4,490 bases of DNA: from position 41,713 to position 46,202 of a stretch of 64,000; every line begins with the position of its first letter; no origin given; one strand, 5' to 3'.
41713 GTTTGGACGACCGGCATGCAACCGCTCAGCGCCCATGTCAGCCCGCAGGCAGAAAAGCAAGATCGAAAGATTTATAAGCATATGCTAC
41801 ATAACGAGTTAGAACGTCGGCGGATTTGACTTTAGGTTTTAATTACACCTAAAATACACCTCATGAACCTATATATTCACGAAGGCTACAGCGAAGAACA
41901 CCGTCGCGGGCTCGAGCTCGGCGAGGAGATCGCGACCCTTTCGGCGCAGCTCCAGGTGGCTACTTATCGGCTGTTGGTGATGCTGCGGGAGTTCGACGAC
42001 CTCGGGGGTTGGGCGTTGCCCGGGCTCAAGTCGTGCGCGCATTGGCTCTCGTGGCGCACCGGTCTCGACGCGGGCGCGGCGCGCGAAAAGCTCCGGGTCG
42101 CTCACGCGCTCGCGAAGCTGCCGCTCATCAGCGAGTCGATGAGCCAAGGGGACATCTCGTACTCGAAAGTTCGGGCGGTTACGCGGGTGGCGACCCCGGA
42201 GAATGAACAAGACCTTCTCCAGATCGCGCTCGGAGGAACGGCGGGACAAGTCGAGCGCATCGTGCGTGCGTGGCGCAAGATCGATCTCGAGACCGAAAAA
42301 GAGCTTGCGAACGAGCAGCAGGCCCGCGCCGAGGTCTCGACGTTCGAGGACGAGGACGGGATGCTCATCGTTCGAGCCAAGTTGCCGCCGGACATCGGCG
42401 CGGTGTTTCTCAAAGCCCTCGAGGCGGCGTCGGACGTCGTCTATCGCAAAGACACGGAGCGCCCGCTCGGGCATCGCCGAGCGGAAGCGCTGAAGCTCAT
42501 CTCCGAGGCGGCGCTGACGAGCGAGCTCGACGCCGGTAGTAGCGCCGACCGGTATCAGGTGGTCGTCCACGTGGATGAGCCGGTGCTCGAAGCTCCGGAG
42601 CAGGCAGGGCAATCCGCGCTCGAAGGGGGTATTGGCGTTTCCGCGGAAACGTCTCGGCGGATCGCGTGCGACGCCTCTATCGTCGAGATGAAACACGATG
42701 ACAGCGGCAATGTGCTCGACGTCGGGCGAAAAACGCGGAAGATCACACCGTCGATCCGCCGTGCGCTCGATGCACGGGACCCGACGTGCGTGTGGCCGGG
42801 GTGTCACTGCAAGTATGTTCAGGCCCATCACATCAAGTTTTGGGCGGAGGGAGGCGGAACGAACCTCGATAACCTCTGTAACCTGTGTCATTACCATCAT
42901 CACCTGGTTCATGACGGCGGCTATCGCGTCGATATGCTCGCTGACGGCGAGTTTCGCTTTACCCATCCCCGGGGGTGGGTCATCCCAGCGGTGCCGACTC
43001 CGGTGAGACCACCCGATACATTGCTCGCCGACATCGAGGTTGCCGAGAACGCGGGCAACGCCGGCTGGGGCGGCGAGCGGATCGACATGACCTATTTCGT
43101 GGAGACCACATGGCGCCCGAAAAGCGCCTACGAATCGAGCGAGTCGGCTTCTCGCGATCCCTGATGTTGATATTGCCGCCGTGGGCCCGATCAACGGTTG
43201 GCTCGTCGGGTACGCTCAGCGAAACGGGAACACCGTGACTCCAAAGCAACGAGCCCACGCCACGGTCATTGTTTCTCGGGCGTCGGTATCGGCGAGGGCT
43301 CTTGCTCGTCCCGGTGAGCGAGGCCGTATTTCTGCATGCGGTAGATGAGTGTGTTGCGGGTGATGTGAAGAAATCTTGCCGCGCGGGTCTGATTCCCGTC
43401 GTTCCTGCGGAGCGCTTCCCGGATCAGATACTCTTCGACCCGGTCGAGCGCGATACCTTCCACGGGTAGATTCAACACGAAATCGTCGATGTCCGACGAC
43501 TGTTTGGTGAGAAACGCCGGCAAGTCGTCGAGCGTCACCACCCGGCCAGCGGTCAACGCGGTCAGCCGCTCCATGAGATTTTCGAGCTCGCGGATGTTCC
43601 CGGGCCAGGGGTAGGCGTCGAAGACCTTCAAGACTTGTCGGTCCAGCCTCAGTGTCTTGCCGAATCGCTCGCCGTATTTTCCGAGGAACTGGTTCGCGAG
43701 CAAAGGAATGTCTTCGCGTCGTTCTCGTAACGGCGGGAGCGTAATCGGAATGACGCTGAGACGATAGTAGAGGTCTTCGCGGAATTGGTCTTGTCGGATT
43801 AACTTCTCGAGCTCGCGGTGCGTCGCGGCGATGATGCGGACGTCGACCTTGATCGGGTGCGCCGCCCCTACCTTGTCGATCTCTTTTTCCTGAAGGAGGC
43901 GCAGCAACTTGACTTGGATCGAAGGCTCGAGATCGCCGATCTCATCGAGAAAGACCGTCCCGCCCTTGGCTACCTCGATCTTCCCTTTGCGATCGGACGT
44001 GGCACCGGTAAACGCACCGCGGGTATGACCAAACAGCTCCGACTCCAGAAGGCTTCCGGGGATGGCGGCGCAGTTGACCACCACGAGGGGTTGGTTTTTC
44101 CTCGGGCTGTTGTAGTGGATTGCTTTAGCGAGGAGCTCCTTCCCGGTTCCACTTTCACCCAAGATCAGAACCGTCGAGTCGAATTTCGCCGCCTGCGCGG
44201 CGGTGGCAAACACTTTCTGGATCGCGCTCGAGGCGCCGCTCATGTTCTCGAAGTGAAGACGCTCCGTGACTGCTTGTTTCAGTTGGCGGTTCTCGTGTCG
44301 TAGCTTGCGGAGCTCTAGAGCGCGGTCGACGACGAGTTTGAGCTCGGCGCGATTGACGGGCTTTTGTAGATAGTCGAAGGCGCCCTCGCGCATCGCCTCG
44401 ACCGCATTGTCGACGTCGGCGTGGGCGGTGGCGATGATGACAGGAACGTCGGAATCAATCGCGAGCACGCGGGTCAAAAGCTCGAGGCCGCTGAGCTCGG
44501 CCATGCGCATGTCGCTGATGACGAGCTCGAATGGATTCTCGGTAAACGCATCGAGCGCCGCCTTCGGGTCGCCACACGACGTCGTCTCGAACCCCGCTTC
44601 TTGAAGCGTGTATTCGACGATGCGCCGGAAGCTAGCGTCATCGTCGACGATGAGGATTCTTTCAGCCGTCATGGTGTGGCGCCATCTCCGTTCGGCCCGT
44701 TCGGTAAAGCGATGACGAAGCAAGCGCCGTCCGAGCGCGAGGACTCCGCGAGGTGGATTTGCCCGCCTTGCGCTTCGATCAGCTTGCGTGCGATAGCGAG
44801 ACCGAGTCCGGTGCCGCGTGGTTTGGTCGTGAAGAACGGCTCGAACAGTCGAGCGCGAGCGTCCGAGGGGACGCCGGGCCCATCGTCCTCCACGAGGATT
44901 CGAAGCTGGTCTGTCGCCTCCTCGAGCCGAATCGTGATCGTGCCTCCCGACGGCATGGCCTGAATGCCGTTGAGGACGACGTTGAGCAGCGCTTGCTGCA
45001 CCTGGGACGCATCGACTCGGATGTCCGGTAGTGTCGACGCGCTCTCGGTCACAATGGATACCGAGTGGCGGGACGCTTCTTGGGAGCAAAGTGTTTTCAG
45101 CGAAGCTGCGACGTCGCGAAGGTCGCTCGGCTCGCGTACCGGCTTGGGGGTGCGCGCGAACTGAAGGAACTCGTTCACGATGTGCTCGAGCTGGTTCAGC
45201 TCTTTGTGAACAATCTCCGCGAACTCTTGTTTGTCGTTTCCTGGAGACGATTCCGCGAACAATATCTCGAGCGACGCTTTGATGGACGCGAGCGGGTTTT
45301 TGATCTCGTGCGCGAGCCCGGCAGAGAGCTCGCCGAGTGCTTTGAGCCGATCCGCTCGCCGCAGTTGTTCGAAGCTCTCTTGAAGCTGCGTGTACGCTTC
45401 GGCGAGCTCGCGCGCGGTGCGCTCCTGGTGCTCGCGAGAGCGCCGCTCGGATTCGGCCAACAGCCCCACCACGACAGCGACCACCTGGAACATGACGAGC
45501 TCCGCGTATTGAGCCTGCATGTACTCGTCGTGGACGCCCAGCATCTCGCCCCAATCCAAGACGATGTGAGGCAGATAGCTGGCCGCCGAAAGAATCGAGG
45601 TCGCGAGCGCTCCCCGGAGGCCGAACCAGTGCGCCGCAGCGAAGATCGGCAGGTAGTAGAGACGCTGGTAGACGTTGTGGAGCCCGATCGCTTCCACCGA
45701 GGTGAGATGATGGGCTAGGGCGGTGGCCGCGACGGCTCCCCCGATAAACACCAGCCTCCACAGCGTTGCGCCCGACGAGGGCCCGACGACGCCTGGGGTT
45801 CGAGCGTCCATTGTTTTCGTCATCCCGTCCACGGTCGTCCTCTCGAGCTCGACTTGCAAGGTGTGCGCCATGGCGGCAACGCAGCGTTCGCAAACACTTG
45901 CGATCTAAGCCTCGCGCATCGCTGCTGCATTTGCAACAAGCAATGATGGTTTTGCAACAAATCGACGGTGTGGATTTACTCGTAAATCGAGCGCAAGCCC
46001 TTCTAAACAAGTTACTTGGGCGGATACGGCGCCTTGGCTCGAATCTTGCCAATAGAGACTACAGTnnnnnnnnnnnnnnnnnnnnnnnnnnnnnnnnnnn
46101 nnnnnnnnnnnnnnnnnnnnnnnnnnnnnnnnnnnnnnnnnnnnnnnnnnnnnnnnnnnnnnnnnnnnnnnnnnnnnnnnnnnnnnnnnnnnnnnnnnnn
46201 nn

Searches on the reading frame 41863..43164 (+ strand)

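Call 10: search_protein_families(library=pfam, proteins=[window:41863-43164:+], max_evalue=0.001)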
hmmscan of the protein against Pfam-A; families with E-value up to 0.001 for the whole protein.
window:41863-43164:+ (433 aa): 1 family
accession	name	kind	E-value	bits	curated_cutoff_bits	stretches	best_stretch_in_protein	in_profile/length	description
PF02720.22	DUF222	-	2.4e-24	86.6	24.4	1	21-306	5-306/306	Domain of unknown function (DUF222)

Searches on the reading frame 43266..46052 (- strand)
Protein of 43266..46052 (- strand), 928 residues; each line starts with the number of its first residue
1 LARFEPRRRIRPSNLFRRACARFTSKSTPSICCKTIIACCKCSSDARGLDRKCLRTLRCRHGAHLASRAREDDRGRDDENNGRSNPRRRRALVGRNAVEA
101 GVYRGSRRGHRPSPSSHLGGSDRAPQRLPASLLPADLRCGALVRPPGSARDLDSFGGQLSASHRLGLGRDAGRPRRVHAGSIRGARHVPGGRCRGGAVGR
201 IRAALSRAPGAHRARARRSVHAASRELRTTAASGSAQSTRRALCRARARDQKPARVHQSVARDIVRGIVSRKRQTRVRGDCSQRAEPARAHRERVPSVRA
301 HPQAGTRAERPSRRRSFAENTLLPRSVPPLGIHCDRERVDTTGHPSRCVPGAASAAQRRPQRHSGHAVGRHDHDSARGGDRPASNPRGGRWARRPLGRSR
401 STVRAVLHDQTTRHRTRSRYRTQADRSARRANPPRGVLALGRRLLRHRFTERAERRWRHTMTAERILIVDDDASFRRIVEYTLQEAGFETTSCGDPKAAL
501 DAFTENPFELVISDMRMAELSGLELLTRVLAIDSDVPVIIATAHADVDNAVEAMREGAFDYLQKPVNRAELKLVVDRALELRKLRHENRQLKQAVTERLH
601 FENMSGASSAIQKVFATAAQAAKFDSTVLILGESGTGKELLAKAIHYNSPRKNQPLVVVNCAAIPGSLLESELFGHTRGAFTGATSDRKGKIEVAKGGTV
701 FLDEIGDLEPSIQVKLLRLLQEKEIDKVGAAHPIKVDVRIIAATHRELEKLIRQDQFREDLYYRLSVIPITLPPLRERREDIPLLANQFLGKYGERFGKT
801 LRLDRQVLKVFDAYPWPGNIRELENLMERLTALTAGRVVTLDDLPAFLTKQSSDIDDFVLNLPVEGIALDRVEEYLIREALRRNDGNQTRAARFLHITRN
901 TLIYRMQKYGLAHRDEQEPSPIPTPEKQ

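Call 10: search_protein_families(library=pfam, proteins=[window:43266-46052:-], max_evalue=0.001)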
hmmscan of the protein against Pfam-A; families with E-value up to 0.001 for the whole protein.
window:43266-46052:- (928 aa): 10 families
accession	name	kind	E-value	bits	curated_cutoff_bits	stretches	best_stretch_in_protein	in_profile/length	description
PF00158.32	Sigma54_activat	-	4e-71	238.6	20.2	1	605-770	2-167/168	Sigma-54 interaction domain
PF00072.30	Response_reg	-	4e-27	95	30.2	1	466-574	1-109/111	Response regulator receiver domain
PF25601.1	AAA_lid_14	-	4.8e-26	90.8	27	1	776-853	1-79/87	AAA+ ATPase lid domain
PF14532.12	Sigma54_activ_2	-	9e-23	81.5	25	1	606-775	2-138/138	Sigma-54 interaction domain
PF02954.25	HTH_8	-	1.4e-13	50.7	22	1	869-909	2-42/42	Bacterial regulatory protein, Fis family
PF07728.20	AAA_5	-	3.5e-09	37.2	22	1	628-746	2-123/139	AAA domain (dynein-related subfamily)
PF00004.35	AAA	-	3.2e-05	24.8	21.2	1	628-753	1-116/131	ATPase family associated with various cellular activities (AAA)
PF13556.12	HTH_30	-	5.8e-05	23.2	27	1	881-908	8-35/59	PucR C-terminal helix-turn-helix domain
PF01078.27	Mg_chelatase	-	0.00038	20.3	20.3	0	624-726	21-136/207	Magnesium chelatase, subunit ChlI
PF07724.20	AAA_2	-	0.00049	20.6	27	1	627-745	5-124/166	AAA domain (Cdc48 subfamily)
